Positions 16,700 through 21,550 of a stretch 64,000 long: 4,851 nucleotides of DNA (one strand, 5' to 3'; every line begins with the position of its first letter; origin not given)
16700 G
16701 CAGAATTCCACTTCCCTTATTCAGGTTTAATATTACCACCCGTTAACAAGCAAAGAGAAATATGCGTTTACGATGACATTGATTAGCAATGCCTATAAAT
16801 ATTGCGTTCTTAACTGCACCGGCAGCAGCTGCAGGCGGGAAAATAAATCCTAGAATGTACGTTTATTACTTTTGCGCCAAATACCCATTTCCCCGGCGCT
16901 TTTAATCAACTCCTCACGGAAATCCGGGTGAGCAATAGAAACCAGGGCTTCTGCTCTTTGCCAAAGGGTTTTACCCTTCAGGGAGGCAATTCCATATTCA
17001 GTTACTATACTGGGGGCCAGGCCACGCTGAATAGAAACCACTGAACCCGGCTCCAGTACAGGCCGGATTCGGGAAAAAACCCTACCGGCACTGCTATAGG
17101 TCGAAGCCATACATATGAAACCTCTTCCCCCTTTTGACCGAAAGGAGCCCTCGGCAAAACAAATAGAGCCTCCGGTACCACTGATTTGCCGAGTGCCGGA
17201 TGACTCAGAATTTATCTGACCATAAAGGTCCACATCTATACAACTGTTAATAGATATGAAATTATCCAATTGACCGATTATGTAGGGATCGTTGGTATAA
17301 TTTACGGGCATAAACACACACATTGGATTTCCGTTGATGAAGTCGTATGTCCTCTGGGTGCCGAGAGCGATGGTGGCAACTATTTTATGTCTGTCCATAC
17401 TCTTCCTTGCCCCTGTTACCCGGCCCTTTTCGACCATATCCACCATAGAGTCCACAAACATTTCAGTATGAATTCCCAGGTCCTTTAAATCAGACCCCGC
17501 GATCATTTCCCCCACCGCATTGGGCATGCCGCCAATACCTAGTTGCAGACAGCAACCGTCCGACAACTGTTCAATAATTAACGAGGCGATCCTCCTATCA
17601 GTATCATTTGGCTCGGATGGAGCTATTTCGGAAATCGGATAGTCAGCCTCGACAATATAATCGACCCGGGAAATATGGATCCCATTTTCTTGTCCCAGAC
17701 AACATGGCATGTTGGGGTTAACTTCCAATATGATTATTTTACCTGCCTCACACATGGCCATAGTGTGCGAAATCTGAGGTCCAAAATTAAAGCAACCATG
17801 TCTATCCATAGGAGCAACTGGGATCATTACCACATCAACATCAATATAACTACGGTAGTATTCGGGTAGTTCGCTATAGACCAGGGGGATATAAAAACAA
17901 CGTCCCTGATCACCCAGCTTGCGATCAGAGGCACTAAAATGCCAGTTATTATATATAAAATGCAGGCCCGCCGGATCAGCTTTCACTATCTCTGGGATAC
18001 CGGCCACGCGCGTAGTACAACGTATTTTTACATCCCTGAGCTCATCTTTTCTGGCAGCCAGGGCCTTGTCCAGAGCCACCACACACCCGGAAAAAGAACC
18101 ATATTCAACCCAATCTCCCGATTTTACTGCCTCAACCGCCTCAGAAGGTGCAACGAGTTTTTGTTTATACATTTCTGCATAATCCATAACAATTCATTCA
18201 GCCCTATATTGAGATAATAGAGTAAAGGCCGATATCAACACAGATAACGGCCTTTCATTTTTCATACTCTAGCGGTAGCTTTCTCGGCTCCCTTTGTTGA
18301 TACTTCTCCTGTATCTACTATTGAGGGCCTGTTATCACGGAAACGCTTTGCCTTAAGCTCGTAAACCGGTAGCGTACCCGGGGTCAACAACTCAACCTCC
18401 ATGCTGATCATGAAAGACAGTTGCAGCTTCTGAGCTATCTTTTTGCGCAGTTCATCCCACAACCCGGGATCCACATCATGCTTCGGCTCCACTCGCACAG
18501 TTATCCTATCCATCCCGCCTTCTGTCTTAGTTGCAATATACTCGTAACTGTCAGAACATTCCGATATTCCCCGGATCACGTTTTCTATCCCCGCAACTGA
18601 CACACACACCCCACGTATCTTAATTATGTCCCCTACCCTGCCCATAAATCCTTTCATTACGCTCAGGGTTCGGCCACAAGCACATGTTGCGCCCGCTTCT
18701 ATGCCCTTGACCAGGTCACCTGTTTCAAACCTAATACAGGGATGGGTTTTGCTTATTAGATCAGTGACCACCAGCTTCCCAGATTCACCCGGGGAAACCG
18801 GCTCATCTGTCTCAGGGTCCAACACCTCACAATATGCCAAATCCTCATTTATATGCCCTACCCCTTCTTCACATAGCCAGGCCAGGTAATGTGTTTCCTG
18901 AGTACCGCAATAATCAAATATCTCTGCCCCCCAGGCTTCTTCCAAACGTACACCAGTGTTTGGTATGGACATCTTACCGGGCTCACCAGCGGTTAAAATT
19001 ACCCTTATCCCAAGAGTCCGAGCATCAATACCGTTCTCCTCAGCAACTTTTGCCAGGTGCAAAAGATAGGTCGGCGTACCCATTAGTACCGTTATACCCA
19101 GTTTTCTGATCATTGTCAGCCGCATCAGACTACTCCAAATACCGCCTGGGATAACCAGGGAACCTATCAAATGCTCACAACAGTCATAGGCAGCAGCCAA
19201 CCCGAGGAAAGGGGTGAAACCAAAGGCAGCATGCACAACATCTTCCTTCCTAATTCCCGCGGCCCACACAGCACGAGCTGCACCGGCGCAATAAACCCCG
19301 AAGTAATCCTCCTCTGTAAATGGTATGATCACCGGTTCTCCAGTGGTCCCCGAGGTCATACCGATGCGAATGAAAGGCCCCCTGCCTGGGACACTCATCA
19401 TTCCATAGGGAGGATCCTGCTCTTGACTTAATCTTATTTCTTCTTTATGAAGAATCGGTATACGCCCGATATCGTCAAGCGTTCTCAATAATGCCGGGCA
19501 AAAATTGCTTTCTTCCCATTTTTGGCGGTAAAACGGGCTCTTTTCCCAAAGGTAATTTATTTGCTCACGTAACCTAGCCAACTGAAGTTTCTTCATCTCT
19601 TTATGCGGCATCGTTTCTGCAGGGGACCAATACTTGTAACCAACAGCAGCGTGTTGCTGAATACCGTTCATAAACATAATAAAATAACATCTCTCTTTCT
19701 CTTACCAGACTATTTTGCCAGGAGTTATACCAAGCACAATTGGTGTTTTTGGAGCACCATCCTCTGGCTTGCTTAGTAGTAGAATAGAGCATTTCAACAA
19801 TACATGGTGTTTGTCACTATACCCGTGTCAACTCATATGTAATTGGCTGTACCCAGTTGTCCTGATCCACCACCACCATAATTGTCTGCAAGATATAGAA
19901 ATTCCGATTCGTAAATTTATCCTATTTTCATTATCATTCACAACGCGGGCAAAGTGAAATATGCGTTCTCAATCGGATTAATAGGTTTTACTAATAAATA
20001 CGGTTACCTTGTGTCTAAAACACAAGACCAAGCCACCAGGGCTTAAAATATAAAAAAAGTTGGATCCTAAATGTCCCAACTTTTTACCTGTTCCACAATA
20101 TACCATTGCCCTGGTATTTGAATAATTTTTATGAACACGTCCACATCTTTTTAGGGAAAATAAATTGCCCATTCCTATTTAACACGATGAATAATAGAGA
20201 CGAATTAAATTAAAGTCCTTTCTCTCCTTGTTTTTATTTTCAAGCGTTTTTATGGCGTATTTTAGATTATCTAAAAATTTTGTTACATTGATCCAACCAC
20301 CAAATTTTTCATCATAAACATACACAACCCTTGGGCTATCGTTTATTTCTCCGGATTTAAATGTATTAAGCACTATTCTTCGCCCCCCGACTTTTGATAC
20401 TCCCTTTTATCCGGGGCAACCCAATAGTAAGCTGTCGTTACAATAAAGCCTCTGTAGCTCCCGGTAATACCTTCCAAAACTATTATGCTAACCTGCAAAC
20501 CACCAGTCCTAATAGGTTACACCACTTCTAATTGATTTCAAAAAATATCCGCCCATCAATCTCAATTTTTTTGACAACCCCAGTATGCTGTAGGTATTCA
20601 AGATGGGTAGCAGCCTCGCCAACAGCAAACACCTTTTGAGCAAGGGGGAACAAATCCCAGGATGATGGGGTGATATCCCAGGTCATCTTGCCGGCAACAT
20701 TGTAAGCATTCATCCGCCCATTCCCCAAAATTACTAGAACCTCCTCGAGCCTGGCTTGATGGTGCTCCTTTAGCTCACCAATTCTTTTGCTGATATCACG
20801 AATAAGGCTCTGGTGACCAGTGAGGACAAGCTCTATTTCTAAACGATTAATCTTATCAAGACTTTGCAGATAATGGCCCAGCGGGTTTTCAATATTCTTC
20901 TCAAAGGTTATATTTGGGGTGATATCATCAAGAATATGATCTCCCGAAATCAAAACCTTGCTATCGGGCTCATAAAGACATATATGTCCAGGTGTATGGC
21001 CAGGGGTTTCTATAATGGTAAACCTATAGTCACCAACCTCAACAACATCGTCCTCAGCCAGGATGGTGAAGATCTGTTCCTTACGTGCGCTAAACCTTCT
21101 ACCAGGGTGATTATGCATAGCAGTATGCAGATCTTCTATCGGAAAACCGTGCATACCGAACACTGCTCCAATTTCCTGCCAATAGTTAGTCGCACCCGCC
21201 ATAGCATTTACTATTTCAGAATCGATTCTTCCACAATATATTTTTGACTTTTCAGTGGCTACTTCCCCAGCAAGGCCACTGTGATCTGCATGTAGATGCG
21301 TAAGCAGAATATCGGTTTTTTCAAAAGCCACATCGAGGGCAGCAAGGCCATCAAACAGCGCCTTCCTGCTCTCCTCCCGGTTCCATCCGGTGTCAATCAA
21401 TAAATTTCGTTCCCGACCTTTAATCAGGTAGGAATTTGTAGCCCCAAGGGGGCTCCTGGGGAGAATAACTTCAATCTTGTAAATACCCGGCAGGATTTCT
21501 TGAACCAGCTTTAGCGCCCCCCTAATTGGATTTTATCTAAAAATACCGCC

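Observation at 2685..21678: Co-regulated island for activation and Mo-dependent transformation of an unknown (probably aromatic) acyl-CoA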

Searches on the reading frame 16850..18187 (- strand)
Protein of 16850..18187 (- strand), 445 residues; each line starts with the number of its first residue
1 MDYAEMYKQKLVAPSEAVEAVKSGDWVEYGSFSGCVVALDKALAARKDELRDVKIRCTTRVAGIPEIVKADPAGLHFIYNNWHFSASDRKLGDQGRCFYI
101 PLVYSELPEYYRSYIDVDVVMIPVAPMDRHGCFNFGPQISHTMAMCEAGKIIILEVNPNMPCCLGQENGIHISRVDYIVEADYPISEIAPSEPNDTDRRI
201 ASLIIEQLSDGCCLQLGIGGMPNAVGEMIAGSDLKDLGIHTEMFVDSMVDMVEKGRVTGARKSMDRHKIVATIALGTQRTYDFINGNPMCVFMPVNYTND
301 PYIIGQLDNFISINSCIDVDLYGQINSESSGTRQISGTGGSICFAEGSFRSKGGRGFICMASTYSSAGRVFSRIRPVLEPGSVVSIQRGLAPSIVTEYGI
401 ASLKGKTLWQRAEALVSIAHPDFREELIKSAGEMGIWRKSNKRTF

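Call 4: search_protein_families(library=pfam, proteins=[window:16850-18187:-])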
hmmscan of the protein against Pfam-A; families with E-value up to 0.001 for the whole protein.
window:16850-18187:- (445 aa): 2 families
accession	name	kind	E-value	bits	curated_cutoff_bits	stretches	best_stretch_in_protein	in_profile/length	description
PF13336.12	AcetylCoA_hyd_C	-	4.7e-56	189.4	23.7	1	276-431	1-154/154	Acetyl-CoA hydrolase/transferase C-terminal domain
PF02550.21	AcetylCoA_hydro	-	6.7e-24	85.4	24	1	4-183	2-191/198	Acetyl-CoA hydrolase/transferase N-terminal domain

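Call 6: search_protein_families(library=ncbifam, proteins=[window:16850-18187:-], max_evalue=0.00001)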
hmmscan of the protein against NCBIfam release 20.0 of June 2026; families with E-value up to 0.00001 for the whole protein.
window:16850-18187:- (445 aa): 4 families
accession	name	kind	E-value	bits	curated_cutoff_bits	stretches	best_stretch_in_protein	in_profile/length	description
TIGR03948.1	butyr_acet_CoA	equivalog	1.8e-174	580.7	674.8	1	2-442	1-445/445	butyryl-CoA:acetate CoA-transferase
TIGR03458.1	YgfH_subfam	subfamily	3.4e-29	101.8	658.7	1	211-428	252-456/489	succinate CoA transferase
NF053666.1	BtrAceCoATfers1341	equivalog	3.3e-25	88.9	740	1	213-428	253-456/492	butyryl-CoA:acetate CoA transferase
NF053853.1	ScActCoATferScpC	equivalog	9.7e-23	80.6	500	1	173-428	208-460/493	succinyl-CoA:acetate CoA-transferase ScpC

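Call 65: search_solved_structures(query=window:16850-18187:-, max_evalue=1e-10)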
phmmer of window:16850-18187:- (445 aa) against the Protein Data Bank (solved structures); distinct sequences matched with E-value up to 1e-10: 20.
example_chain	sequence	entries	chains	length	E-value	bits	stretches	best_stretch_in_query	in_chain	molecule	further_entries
9vag_F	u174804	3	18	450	1.5e-92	313.8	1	7-437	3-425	4-hydroxybutyrate coenzyme A transferase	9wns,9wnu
3eh7_A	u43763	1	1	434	1.4e-90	307.3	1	5-430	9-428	4-hydroxybutyrate CoA-transferase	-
3d3u_A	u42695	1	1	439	6.1e-90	305.2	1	1-427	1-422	4-hydroxybutyrate CoA-transferase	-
3gk7_A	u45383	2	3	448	1.3e-80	274.5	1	1-427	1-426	4-Hydroxybutyrate CoA-transferase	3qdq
4n8h_A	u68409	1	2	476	6.4e-77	262.2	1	1-434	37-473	4-hydroxybutyrate coenzyme A transferase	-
4n8i_A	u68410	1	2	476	7.8e-77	262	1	1-434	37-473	4-hydroxybutyrate coenzyme A transferase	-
2oas_A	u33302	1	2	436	8e-77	261.9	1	16-434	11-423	4-hydroxybutyrate coenzyme A transferase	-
4n8j_A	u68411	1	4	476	8.4e-77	261.9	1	1-434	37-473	Putative 4-hydroxybutyrate coenzyme A transferase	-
3qli_A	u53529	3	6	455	9.1e-77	261.7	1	1-434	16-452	Coenzyme A transferase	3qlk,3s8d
4n8l_A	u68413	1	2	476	2.8e-76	260.1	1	1-434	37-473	Putative 4-hydroxybutyrate coenzyme A transferase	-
4n8k_A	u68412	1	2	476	7.3e-76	258.8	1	1-434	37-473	Putative 4-hydroxybutyrate coenzyme A transferase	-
2nvv_A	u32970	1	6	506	4e-19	71.8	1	210-436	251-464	Acetyl-CoA hydrolase/transferase family protein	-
4eu8_A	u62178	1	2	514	1.1e-15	60.4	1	214-426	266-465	Succinyl-CoA:acetate coenzyme A transferase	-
4eud_A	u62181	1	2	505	1.3e-15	60.2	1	214-426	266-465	Succinyl-CoA:acetate coenzyme A transferase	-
4eu9_A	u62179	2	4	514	1.3e-15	60.2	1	214-426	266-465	Succinyl-CoA:acetate coenzyme A transferase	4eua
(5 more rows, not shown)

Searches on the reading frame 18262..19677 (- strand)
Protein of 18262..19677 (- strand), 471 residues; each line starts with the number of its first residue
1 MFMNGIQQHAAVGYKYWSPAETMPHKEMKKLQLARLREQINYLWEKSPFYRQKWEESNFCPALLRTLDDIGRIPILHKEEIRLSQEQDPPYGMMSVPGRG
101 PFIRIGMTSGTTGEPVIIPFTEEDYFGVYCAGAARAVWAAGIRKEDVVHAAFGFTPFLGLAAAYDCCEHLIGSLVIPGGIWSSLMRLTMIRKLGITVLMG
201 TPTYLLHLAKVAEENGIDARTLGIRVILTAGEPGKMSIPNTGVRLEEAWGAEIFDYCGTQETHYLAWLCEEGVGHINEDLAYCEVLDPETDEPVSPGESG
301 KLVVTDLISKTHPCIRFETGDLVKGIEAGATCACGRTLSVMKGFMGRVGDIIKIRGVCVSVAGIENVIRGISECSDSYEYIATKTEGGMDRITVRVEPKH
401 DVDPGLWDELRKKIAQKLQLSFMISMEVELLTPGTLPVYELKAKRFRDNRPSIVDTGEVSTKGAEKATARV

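Call 4: search_protein_families(library=pfam, proteins=[window:18262-19677:-])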
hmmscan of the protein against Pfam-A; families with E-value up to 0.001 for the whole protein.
window:18262-19677:- (471 aa): 2 families
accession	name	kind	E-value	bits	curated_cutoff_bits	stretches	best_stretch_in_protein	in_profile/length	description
PF14535.12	AMP-binding_C_2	-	1.7e-14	54.3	25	1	363-450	8-96/96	AMP-binding enzyme C-terminal domain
PF00501.34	AMP-binding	-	6.5e-10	38.8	29.9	1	108-304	170-374/384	AMP-binding enzyme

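Call 6: search_protein_families(library=ncbifam, proteins=[window:18262-19677:-], max_evalue=0.00001)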
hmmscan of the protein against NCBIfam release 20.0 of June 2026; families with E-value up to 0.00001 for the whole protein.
window:18262-19677:- (471 aa): 8 families
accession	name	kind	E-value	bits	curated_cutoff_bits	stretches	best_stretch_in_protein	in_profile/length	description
NF041878.1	paak_haloarch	equivalog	3.5e-69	233.5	700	1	19-447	4-424/427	phenylacetate--CoA ligase PaaK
TIGR02155.1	PA_CoA_ligase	equivalog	2.4e-65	220.7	646.3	1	21-450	1-422/422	phenylacetate--CoA ligase PaaK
NF053551.1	FlxY_rubin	equivalog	2.6e-53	181.3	520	1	22-450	3-424/424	flexirubin biosynthesis putative acyl-CoA ligase FlxY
NF045666.1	DVU1553_fam_AMP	equivalog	1.7e-34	119.4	300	2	187-347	175-330/331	DVU_1553 family AMP-dependent CoA ligase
TIGR03335.1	F390_ftsA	equivalog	3.8e-30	105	458.7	1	20-396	6-378/445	coenzyme F390 synthetase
NF041217.1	BagE_FevW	exception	2e-22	79.8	800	1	30-451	15-407/424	bagremycin/ferroverdin synthetase BagE/FevW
TIGR02304.1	aden_form_hyp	equivalog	2.2e-08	33.5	251.9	1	263-354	249-332/430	F390 synthetase-related protein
TIGR01733.1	AA-adenyl-dom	subfamily_domain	3.2e-06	26.2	317.4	0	108-304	128-324/409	amino acid adenylation domain-containing protein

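Call 66: search_solved_structures(query=window:18262-19677:-, max_evalue=1e-10)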
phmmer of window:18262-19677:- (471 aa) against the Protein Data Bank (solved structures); distinct sequences matched with E-value up to 1e-10: 8.
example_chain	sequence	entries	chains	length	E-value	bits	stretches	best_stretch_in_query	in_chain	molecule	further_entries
6hdw_A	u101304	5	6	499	8.1e-63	215.6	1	14-451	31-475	2-hydroxyisobutyryl-CoA synthetase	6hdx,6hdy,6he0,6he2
4r1l_A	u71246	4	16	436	2.7e-52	180.9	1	14-450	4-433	Phenylacetate-coenzyme A ligase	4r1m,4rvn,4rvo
2y27_A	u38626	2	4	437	1.1e-48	169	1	18-406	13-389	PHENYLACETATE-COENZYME A LIGASE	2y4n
2y4o_A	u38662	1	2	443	1.8e-44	155.1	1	18-450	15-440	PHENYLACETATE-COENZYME A LIGASE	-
9s3l_A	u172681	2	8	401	1.4e-28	102.7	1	63-356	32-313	Phenylacetate-CoA ligase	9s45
6wuq_A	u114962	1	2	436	9.2e-25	90.1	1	19-397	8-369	AjiA1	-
6siw_B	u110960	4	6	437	3.2e-24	88.3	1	21-438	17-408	PaaK-like ligase (AMP-dependent synthetase and ligase) | AMP-dependent synthetase and ligase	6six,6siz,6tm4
6siw_A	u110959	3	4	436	3.2e-24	88.3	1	21-438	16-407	PaaK-like ligase (AMP-dependent synthetase and ligase) | AMP-dependent synthetase and ligase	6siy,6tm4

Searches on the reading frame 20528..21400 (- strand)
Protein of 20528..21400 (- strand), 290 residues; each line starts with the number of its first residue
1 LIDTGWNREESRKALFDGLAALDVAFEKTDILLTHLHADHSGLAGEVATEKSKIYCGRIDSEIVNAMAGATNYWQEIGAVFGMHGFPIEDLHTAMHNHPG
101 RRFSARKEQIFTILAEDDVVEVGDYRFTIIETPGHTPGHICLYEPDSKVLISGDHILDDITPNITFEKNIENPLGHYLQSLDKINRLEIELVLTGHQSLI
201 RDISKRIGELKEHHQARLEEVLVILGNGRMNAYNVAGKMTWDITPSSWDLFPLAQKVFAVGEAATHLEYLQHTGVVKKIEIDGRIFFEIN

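Call 4: search_protein_families(library=pfam, proteins=[window:20528-21400:-])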
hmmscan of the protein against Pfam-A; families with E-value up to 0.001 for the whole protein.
window:20528-21400:- (290 aa): 3 families
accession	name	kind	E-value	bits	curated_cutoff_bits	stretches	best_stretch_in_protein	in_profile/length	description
PF00753.33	Lactamase_B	-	3.5e-20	73.2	22.7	1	1-196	19-196/196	Metallo-beta-lactamase superfamily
PF21221.3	B_lactamase-like_C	-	0.00022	21.3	27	1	253-274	23-44/46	Metallo-beta-lactamase-like, C-terminal domain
PF19583.5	ODP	-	0.00057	20.3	27.2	0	103-154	82-135/194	ODP family beta lactamase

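Call 6: search_protein_families(library=ncbifam, proteins=[window:20528-21400:-], max_evalue=0.00001)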
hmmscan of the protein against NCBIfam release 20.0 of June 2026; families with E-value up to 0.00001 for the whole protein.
window:20528-21400:- (290 aa): 6 families
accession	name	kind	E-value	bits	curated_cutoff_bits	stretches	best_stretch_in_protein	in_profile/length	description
NF053820.1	MBLfold_Strvi7410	exception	4.9e-43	147.9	525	1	1-280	37-333/343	Strvi_7410 family MBL fold metallo-hydrolase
TIGR03413.1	GSH_gloB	equivalog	7.3e-12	45.2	200.8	1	106-158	78-130/248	hydroxyacylglutathione hydrolase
NF033105.1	bla_subclass_B3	equivalog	8.5e-09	35.1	240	1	106-214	117-230/257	subclass B3 metallo-beta-lactamase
NF007597.0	PRK10241.1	equivalog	3.5e-08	33.1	421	1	110-196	85-165/251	hydroxyacylglutathione hydrolase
NF012229.1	bla_class_B_core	domain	8e-08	32.6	100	1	1-142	28-136/139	metallo-beta-lactamase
TIGR04558.1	SoxH_rel_PQQ_1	hypoth_equivalog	1.4e-07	30.9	300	1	94-202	116-219/285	quinoprotein relay system zinc metallohydrolase 1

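Call 67: search_solved_structures(query=window:20528-21400:-, max_evalue=0.00001)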
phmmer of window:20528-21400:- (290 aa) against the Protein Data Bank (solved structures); distinct sequences matched with E-value up to 0.00001: 7.
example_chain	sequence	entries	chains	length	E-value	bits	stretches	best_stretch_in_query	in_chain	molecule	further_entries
2zo4_A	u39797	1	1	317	1.2e-29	107.1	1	1-277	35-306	Metallo-beta-lactamase family protein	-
8zxg_A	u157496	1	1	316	6e-21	78.5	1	1-239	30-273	Paraoxonase from Bacillus sp. strain S3wahi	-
5i0p_A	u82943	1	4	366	7.7e-20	74.9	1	113-276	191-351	Beta-lactamase domain protein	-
5u8o_A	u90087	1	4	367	1.4e-19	74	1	31-287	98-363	Zn-dependent hydrolase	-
6ao1_A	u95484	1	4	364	2e-18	70.2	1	30-284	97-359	Beta-lactamase domain protein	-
4ad9_A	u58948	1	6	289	6.3e-11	45.6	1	103-234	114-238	BETA-LACTAMASE-LIKE PROTEIN 2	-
2xf4_A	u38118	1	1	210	1.1e-08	38.3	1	115-159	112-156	HYDROXYACYLGLUTATHIONE HYDROLASE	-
